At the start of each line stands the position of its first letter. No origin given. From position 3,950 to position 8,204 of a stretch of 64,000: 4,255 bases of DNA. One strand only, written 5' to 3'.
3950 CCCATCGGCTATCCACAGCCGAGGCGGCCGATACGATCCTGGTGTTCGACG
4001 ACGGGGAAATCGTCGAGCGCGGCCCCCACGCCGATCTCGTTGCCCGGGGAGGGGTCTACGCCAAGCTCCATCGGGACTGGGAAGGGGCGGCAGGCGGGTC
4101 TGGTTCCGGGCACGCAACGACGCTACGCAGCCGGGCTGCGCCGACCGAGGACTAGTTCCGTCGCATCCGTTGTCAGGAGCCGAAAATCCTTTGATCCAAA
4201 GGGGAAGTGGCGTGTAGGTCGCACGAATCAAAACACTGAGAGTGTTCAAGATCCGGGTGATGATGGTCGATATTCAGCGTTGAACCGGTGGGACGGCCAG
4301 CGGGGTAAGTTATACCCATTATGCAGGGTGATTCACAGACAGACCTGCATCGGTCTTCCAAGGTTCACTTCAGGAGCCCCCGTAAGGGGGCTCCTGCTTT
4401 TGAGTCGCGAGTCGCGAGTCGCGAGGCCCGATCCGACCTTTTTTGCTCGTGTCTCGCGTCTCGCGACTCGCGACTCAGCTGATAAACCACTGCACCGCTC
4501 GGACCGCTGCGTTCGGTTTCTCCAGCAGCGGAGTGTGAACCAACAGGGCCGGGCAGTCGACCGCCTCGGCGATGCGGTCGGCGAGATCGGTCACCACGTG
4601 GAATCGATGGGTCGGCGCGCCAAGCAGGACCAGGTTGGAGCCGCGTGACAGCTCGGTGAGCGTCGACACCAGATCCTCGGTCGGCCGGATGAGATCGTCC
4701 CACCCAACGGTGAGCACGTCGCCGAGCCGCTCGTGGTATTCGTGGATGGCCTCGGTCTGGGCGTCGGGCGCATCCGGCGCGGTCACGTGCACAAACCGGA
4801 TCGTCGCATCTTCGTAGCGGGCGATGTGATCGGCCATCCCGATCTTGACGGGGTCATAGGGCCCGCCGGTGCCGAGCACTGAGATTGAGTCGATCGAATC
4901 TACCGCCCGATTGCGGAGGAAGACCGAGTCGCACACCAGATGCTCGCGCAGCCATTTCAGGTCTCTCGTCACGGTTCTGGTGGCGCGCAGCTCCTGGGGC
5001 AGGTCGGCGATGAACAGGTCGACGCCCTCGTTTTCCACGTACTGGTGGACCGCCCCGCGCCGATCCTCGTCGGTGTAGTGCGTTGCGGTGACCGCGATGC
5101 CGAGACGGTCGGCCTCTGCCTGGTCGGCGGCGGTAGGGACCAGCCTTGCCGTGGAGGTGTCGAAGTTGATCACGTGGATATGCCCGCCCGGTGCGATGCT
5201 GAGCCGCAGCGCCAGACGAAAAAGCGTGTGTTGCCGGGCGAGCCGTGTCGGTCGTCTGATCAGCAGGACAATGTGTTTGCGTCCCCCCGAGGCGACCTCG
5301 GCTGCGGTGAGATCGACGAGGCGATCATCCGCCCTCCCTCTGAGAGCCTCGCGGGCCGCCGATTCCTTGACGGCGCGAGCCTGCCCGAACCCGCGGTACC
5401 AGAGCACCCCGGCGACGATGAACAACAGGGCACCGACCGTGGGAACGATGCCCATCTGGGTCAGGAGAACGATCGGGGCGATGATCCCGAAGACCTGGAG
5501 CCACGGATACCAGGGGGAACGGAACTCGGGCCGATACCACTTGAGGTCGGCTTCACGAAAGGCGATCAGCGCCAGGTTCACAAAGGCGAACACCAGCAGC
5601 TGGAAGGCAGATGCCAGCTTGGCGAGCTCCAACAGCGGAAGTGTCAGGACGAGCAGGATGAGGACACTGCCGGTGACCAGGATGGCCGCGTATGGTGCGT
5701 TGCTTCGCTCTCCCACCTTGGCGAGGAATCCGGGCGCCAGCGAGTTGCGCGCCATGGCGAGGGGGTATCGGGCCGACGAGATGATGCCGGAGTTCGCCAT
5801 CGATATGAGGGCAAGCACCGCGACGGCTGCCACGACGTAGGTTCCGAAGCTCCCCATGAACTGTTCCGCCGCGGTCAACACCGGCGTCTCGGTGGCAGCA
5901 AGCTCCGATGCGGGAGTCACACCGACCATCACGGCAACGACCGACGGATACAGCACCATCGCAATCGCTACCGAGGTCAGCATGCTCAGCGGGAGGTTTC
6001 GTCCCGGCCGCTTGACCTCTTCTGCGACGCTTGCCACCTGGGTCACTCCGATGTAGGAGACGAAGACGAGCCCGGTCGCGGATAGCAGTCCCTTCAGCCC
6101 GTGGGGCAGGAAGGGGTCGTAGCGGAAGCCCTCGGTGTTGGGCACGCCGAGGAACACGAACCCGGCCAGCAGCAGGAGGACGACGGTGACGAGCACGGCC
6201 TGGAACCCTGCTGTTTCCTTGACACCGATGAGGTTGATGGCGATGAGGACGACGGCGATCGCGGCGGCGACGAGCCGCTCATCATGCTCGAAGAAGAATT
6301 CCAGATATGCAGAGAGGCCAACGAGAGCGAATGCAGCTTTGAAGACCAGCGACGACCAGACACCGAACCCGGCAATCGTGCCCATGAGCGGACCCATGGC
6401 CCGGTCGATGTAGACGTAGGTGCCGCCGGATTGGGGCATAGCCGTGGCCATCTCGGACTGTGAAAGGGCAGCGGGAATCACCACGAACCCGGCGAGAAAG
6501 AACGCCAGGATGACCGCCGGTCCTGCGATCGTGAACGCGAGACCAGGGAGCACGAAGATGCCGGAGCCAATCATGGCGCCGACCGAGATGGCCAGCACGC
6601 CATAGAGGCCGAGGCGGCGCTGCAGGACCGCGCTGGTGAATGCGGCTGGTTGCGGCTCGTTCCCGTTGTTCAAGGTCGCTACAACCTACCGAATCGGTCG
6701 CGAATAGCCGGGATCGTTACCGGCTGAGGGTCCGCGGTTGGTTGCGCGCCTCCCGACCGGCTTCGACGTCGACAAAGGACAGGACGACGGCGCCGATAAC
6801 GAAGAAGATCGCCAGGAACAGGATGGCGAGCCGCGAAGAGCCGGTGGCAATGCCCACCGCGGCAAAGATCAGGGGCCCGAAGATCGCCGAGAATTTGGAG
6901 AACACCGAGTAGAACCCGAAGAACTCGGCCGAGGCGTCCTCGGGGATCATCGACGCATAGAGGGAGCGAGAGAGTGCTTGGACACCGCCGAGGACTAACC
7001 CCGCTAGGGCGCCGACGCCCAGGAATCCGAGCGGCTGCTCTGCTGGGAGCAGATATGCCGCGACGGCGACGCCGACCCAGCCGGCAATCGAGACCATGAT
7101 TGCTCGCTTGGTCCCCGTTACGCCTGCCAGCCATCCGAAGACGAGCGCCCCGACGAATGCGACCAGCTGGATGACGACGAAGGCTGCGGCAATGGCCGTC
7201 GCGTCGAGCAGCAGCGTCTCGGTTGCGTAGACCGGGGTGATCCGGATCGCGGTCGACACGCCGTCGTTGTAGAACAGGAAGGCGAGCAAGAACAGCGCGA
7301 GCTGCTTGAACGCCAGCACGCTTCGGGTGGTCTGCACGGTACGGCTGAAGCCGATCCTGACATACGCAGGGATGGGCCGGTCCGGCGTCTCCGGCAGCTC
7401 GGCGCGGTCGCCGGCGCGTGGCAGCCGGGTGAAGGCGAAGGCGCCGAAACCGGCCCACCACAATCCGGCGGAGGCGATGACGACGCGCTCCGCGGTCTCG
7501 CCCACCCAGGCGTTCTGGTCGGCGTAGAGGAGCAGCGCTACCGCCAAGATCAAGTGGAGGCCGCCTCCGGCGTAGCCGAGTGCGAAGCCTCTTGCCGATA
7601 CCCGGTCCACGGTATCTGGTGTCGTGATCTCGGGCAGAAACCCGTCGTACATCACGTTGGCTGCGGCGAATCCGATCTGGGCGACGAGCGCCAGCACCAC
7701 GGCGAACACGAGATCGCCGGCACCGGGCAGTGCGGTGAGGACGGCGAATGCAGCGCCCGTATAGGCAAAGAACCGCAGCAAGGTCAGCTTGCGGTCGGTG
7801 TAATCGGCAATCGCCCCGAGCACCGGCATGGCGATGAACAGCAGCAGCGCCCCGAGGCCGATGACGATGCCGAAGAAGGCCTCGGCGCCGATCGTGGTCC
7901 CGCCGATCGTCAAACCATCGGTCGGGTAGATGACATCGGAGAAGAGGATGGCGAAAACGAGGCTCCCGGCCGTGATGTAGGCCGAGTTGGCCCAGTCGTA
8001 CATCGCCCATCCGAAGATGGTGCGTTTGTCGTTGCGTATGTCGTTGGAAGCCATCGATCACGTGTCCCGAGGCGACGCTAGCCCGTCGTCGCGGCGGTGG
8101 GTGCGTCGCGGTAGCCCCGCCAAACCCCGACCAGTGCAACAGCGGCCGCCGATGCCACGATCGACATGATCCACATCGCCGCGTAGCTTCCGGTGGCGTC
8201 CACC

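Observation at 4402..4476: Hairpins built from tandem 7-8-nt units (GAGTCGC, AGTAGCY, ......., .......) at ten or more intergenic sites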

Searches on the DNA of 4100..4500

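Call 68: search_rna_families(source=window, start=4100, end=4500, threshold=evalue, max_evalue=1)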
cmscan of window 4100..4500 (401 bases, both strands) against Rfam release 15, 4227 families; matches with E-value up to 1: 10.
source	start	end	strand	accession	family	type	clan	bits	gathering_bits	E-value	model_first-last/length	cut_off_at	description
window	4405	4473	+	RF03934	mir-m107-1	Gene; miRNA;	-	34.4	83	9.1e-05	1-65/65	no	mir-m107-1 microRNA precursor family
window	4405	4473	-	RF03934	mir-m107-1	Gene; miRNA;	-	34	83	0.00011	1-65/65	no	mir-m107-1 microRNA precursor family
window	4398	4480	-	RF03991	mir-9209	Gene; miRNA;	-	31.3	90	8.1e-05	1-72/72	no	mir-9209 microRNA precursor family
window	4400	4478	+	RF03712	MIR6450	Gene; miRNA;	-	28.7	70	0.00084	1-107/107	no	MIR6450 microRNA precursor family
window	4393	4482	+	RF03991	mir-9209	Gene; miRNA;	-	26.2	90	0.0022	1-72/72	no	mir-9209 microRNA precursor family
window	4406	4472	+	RF03937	mir-9456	Gene; miRNA;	-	25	80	0.011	1-68/68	no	mir-9456 microRNA precursor family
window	4340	4401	+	RF02231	sX12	Gene; sRNA;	-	23.1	106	0.055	1-78/78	no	Xanthomonas sRNA sX12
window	4396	4479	+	RF00674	mir-187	Gene; miRNA;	-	22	58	0.021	1-81/81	no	mir-187 microRNA precursor family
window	4401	4477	+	RF03746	mir-2318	Gene; miRNA;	-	21.4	90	0.049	1-79/79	no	mir-2318 microRNA precursor family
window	4406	4472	-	RF03937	mir-9456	Gene; miRNA;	-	20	80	0.23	1-68/68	no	mir-9456 microRNA precursor family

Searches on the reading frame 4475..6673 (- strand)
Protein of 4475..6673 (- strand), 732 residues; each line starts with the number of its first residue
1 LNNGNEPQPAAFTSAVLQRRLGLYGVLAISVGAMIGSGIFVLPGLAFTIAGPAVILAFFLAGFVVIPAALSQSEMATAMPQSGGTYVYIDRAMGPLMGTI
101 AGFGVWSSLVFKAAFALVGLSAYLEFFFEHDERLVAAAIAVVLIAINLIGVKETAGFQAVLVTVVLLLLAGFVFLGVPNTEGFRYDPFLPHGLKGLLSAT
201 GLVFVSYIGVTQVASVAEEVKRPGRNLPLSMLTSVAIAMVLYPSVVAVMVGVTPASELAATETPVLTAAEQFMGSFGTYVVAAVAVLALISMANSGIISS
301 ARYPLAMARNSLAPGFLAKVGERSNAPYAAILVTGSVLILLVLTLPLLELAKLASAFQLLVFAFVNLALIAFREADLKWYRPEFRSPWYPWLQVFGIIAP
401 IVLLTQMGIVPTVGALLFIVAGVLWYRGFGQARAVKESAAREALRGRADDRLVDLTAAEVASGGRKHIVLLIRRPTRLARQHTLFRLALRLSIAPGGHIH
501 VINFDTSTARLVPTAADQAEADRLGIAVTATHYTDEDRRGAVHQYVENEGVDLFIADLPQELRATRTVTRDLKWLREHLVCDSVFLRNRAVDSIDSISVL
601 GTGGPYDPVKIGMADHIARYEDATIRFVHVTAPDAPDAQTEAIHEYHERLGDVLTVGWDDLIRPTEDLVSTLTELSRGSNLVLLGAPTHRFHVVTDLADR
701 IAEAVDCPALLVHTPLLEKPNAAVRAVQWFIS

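Call 10: find_encoding_contigs(protein=window:4475-6673:-, flank=10000, max_places=10)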
Protein window:4475-6673:- (732 aa): 8 contigs read that carry it; 8 places shown.
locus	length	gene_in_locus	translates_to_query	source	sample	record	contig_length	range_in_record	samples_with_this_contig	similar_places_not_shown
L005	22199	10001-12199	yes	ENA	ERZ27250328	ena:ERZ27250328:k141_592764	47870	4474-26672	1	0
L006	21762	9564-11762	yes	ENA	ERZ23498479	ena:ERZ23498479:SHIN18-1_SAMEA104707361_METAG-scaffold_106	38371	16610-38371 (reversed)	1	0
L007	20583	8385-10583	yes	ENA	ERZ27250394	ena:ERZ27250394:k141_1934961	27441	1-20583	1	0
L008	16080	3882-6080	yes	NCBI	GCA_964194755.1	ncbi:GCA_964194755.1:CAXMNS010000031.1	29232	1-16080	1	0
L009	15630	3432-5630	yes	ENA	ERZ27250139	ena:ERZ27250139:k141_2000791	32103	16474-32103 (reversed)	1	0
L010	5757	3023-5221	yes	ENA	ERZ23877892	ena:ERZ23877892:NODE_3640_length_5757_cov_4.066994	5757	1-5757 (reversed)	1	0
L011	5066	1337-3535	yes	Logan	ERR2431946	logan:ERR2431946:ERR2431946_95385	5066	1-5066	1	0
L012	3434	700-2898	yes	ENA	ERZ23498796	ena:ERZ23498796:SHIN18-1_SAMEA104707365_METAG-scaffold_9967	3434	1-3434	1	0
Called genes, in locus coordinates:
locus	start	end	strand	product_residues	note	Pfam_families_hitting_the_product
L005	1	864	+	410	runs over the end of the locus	PF13740:ACT_6, PF21086:ACT_PSP_2, PF00702:Hydrolase, PF12710:HAD, PF08282:Hydrolase_3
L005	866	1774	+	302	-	PF00296:Bac_luciferase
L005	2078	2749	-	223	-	PF09619:YscW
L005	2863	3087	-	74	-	PF01176:eIF-1a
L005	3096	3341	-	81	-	PF00076:RRM_1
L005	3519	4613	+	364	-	PF13646:HEAT_2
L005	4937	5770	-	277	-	-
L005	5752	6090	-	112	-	PF03551:PadR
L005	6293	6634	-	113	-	-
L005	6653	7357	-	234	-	-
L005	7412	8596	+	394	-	PF07690:MFS_1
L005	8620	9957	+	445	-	PF11700:ATG22, PF13347:MFS_2 (weak), PF07690:MFS_1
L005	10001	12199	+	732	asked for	PF13520:AA_permease_2, PF00324:AA_permease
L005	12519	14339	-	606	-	PF00664:ABC_membrane, PF00005:ABC_tran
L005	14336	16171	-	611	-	PF00664:ABC_membrane, PF00005:ABC_tran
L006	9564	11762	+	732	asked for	PF13520:AA_permease_2, PF00324:AA_permease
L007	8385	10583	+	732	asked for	PF13520:AA_permease_2, PF00324:AA_permease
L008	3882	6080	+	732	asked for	PF13520:AA_permease_2, PF00324:AA_permease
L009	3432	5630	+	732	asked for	PF13520:AA_permease_2, PF00324:AA_permease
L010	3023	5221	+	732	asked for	PF13520:AA_permease_2, PF00324:AA_permease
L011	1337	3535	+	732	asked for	PF13520:AA_permease_2, PF00324:AA_permease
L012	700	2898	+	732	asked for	PF13520:AA_permease_2, PF00324:AA_permease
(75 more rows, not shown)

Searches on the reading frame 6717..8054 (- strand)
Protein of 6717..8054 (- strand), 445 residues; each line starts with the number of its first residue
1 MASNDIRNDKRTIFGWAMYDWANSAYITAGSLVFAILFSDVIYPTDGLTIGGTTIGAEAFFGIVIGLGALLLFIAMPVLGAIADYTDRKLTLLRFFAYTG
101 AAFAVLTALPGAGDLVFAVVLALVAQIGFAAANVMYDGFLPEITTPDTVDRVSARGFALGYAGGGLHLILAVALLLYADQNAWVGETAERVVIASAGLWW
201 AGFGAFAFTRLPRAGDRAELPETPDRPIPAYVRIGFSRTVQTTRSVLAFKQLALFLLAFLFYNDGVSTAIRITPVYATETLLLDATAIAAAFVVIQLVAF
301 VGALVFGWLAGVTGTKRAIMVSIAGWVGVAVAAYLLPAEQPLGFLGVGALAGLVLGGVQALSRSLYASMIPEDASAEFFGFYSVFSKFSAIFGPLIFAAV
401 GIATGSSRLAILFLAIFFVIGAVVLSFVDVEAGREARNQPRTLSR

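Call 8: find_encoding_contigs(protein=window:6717-8054:-, flank=2000, max_places=4)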
Protein window:6717-8054:- (445 aa): 6 contigs read that carry it; 4 places shown.
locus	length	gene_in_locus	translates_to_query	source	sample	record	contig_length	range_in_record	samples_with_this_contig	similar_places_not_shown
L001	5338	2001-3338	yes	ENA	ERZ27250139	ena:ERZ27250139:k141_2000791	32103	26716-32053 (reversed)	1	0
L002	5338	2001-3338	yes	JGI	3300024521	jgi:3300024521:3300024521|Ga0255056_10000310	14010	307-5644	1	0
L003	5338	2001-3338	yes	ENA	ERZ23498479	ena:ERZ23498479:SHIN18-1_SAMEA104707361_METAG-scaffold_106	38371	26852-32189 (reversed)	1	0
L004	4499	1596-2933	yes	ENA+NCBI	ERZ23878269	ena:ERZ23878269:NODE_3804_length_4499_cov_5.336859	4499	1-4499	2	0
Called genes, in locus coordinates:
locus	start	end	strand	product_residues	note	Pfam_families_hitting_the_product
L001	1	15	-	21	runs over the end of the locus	?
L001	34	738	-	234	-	-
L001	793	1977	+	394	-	PF07690:MFS_1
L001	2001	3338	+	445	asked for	PF11700:ATG22, PF13347:MFS_2 (weak), PF07690:MFS_1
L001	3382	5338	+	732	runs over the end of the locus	PF13520:AA_permease_2, PF00324:AA_permease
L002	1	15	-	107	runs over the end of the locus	?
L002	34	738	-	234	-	-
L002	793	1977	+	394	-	PF07690:MFS_1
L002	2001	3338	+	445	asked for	PF11700:ATG22, PF13347:MFS_2 (weak), PF07690:MFS_1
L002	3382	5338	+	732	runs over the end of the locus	PF13520:AA_permease_2, PF00324:AA_permease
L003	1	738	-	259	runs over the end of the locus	-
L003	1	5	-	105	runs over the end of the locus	-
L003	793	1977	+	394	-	PF07690:MFS_1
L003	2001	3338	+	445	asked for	PF11700:ATG22, PF13347:MFS_2 (weak), PF07690:MFS_1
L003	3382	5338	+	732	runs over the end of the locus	PF13520:AA_permease_2, PF00324:AA_permease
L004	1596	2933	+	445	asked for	PF11700:ATG22, PF13347:MFS_2 (weak), PF07690:MFS_1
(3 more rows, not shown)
